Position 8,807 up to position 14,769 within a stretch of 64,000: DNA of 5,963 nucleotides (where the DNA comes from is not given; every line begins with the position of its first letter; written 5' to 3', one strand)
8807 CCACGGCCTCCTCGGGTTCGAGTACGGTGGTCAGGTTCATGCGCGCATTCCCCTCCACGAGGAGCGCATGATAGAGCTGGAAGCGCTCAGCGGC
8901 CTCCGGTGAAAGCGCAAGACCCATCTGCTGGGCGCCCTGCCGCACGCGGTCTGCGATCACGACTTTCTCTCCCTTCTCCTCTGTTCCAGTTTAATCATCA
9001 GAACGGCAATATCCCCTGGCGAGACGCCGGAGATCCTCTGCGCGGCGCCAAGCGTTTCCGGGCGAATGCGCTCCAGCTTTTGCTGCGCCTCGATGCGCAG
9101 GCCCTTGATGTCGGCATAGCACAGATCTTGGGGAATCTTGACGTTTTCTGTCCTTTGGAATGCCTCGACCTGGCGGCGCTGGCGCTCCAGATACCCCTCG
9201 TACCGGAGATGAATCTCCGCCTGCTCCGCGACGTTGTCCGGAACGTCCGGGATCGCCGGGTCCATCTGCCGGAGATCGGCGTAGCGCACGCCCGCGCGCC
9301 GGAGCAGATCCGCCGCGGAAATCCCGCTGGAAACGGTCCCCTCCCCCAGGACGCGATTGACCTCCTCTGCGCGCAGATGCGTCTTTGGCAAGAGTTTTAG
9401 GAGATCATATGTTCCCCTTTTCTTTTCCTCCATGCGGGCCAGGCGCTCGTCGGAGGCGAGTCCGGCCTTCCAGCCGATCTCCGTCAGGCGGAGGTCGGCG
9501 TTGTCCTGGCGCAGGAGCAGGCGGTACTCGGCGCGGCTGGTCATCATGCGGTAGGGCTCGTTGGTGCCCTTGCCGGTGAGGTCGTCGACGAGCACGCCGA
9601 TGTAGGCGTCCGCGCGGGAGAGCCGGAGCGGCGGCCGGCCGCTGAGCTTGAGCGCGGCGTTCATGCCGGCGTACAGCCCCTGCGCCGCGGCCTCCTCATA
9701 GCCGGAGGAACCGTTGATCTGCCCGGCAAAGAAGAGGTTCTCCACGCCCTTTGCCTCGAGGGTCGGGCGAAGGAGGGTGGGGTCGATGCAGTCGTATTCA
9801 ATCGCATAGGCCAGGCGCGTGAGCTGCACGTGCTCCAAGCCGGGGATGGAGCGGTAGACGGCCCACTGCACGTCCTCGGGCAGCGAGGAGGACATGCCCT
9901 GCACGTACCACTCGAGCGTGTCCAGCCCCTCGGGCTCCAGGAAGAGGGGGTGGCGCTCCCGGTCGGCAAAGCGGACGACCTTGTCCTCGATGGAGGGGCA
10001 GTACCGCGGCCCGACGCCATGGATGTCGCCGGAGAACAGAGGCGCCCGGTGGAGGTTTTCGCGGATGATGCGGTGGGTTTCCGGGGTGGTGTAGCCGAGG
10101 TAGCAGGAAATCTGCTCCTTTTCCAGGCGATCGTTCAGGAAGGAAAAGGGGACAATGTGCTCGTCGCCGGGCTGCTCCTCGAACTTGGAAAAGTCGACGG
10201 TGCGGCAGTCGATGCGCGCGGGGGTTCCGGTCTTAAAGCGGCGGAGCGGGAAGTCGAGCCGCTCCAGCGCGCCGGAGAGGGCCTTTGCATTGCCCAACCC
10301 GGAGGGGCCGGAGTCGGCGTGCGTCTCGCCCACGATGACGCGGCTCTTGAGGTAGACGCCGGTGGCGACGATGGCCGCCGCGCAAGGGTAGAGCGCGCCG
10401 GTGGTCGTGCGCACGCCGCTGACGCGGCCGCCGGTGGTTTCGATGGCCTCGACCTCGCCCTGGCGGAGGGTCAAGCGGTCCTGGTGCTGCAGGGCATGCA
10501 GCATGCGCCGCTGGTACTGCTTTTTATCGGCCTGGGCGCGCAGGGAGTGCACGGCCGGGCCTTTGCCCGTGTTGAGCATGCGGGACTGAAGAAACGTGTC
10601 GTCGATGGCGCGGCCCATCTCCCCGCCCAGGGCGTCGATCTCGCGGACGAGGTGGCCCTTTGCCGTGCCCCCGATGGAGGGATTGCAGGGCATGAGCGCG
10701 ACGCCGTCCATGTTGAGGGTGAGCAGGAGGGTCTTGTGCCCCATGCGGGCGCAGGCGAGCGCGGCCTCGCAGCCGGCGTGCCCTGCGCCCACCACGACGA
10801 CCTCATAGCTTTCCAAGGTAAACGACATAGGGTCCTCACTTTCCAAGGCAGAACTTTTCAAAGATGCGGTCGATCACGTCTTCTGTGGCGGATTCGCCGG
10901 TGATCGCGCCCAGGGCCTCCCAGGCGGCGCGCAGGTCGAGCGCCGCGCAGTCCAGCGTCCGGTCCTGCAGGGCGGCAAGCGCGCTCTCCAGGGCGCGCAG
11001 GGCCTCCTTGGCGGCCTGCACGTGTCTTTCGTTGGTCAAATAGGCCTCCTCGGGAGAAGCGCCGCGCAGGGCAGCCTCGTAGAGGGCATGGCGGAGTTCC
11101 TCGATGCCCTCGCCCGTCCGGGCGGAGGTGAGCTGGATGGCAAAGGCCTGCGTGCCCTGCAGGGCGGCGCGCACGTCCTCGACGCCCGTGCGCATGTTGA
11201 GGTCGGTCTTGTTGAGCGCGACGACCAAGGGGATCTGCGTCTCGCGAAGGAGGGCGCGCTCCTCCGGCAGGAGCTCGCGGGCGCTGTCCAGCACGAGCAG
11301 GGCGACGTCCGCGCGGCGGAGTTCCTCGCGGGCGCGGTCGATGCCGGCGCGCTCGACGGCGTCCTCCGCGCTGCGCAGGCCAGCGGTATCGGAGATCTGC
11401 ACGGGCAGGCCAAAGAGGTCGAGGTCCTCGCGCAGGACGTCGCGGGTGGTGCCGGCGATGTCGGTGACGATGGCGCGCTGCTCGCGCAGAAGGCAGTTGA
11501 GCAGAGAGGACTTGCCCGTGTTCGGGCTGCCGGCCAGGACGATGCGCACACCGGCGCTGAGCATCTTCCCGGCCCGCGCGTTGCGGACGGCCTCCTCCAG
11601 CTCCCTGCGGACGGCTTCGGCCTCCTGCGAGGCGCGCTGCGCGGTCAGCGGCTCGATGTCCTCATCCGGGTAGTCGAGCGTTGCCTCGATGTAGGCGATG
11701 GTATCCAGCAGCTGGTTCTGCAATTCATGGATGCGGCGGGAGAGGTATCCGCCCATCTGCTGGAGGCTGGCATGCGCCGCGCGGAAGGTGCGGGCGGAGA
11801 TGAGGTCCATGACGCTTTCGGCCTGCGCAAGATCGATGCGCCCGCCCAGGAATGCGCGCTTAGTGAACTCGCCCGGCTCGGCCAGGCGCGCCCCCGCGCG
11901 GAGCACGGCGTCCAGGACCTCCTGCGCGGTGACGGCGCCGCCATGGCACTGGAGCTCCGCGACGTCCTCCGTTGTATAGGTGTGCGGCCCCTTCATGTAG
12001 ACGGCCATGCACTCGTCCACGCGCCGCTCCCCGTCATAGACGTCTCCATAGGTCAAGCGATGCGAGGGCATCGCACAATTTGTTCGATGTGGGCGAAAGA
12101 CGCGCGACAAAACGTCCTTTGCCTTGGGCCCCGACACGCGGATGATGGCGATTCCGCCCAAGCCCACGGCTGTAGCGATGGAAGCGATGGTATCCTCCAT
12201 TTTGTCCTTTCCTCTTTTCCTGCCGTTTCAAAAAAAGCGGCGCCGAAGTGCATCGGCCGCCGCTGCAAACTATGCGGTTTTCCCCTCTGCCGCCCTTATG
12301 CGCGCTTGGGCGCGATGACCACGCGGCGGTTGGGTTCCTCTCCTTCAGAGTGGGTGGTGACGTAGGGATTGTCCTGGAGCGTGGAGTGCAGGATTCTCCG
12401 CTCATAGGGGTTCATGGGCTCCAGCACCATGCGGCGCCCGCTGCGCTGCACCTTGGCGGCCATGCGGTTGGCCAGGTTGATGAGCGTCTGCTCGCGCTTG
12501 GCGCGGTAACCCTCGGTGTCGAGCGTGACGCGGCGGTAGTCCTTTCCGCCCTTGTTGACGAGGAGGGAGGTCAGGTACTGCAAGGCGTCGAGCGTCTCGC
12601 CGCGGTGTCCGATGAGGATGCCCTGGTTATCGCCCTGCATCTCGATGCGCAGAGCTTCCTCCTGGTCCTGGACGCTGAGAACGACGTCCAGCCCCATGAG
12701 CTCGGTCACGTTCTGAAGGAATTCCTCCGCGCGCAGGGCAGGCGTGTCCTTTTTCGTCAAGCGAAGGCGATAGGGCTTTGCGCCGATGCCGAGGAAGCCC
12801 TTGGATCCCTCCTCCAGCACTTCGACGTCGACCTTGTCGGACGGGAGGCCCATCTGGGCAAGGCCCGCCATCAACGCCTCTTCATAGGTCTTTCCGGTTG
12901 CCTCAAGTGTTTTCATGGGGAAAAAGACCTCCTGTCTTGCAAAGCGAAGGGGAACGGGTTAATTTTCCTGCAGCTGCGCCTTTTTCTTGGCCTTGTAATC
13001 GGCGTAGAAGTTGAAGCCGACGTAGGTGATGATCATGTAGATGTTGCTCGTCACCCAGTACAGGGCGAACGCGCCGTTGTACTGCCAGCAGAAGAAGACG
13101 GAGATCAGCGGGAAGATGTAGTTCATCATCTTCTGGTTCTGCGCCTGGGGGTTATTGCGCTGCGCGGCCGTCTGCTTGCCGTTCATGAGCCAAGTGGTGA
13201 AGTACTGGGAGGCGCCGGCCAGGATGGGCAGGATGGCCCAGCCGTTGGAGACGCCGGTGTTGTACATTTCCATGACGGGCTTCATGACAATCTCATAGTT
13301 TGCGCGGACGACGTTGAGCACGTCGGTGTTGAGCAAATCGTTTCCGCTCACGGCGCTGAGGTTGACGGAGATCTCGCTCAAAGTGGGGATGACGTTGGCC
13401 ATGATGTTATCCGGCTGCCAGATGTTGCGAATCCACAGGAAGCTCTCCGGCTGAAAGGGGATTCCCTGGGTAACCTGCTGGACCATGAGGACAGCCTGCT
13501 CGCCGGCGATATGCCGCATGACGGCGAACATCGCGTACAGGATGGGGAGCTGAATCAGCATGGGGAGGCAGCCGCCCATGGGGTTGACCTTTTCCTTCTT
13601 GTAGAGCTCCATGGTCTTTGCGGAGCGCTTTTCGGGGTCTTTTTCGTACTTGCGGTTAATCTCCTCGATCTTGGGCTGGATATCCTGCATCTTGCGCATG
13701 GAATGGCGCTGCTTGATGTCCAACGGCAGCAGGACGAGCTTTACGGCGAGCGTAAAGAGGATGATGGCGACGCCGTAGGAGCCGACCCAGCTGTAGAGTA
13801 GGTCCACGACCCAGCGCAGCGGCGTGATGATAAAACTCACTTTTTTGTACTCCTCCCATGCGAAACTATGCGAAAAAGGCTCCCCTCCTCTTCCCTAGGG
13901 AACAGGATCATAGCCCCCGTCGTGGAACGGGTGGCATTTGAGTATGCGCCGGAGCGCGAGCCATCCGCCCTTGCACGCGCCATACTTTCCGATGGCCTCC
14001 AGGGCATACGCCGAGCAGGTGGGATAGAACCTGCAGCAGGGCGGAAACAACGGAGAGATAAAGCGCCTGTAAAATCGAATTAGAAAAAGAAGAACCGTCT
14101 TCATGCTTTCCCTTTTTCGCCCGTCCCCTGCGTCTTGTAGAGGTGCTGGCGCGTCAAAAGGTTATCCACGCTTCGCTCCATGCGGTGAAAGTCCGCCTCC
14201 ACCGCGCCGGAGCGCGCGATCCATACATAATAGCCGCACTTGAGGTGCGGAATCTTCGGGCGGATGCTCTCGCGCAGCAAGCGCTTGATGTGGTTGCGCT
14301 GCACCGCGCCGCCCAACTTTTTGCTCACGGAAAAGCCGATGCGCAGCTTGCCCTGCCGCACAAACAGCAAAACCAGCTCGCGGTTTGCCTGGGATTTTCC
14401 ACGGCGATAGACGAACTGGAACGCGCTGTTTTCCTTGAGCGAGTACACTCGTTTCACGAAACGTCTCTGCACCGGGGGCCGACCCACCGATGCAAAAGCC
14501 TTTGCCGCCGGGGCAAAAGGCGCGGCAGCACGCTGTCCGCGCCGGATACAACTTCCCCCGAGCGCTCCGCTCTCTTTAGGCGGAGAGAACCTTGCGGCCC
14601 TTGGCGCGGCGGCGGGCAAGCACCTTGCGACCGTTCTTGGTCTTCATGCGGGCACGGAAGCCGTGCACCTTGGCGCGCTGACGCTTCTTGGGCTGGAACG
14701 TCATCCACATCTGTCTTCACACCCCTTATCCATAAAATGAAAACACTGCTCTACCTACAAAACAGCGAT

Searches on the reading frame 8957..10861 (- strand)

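Call 70: search_protein_families(library=pfam, proteins=[window:8957-10861:-])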
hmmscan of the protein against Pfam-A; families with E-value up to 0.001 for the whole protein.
window:8957-10861:- (634 aa): 9 families
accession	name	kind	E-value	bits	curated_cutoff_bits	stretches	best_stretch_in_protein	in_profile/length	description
PF01134.28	GIDA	-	1.7e-159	531.5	22.1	1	21-409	2-390/391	Glucose inhibited division protein A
PF13932.14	SAM_GIDA_C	-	2e-24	85.6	27.1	1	566-622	1-57/57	tRNA modifying enzyme MnmG/GidA C-terminal helical bundle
PF21680.2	GIDA_C_1st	-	8.9e-19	68.5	24.7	1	471-562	1-96/96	tRNA modifying enzyme MnmG/GidA C-terminal helical domain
PF01266.30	DAO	-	4.6e-07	30.1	27.9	0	103-172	137-207/353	FAD dependent oxidoreductase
PF12831.13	FAD_oxidored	-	5.6e-07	29.6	27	1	20-164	1-139/416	FAD dependent oxidoreductase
PF07992.20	Pyr_redox_2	-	1.1e-06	28.7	26.1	1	19-179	1-119/291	Pyridine nucleotide-disulphide oxidoreductase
PF13738.12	Pyr_redox_3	-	0.00019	21.2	30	0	16-47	162-193/305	Pyridine nucleotide-disulphide oxidoreductase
PF00890.30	FAD_binding_2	-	0.00027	20.7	20.4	1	21-48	2-29/414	FAD binding domain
PF00899.27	ThiF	-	0.00045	19.9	28.1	1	16-47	18-49/238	ThiF family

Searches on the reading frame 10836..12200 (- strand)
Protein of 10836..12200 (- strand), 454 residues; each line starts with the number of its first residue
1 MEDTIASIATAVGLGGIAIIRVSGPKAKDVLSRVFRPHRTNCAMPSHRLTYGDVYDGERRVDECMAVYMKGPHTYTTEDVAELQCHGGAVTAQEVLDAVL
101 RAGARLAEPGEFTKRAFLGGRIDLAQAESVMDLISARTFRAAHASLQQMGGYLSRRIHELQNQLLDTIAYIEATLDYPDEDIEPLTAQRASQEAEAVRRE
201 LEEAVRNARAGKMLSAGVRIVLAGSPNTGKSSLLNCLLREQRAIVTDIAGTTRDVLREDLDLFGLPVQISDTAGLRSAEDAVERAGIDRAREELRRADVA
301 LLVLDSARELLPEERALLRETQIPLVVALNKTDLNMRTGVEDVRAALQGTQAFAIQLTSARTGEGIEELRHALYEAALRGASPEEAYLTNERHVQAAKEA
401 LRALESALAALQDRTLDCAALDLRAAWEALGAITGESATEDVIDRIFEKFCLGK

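Call 5: search_protein_families(library=pfam, proteins=[window:10836-12200:-])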
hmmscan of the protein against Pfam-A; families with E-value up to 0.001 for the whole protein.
window:10836-12200:- (454 aa): 6 families
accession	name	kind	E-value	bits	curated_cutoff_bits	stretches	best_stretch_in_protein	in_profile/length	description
PF12631.12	MnmE_helical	-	3e-58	197.8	40.1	1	124-451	1-211/211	MnmE helical domain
PF10396.14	TrmE_N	-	2.8e-41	140.8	29.8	1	4-121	1-117/117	GTP-binding protein TrmE N-terminus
PF01926.29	MMR_HSR1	-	3.1e-23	82.5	21.9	1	219-331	1-113/113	50S ribosome-binding GTPase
PF02421.24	FeoB_N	-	4.1e-12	46.3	27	1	219-372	2-155/156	Ferrous iron transport protein B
PF03193.22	RsgA_GTPase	-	1.4e-07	31.9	30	0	317-375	48-106/174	RsgA GTPase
PF00009.33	GTP_EFTU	-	3.8e-07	30.3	26.5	1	293-375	89-184/188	Elongation factor Tu GTP binding domain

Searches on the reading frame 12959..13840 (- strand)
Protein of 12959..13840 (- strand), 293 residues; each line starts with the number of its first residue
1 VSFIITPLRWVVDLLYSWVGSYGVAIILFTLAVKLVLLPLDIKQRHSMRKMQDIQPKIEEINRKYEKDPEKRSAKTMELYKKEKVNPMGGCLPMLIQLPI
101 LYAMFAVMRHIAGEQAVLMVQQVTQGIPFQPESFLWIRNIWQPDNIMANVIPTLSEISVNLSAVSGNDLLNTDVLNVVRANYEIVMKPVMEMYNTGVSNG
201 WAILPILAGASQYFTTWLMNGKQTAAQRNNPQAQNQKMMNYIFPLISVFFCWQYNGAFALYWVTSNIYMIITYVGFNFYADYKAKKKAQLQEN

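Call 5: search_protein_families(library=pfam, proteins=[window:12959-13840:-])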
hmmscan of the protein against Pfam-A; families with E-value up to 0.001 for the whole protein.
window:12959-13840:- (293 aa): 1 family
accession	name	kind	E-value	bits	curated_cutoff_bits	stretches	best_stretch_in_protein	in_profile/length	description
PF02096.25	60KD_IMP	-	2e-52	177.9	35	1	22-272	1-157/163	60Kd inner membrane protein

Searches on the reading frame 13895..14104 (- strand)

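Call 5: search_protein_families(library=pfam, proteins=[window:13895-14104:-])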
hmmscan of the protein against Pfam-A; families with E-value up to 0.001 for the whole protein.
window:13895-14104:- (69 aa): 1 family
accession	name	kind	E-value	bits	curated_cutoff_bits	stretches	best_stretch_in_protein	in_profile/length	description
PF01809.23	YidD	-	3e-34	117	27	1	2-68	1-67/67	Putative membrane protein insertion efficiency factor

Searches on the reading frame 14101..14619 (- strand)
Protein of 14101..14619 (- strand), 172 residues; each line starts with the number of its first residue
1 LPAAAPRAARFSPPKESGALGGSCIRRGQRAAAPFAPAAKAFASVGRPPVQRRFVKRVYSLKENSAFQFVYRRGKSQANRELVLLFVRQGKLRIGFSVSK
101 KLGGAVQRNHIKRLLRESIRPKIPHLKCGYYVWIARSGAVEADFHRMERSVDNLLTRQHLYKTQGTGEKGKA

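Call 5: search_protein_families(library=pfam, proteins=[window:14101-14619:-])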
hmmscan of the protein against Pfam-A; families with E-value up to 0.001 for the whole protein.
window:14101-14619:- (172 aa): 1 family
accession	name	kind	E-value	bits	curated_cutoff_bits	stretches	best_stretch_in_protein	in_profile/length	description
PF00825.24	Ribonuclease_P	-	1.3e-25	90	22.3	1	56-157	2-107/109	Ribonuclease P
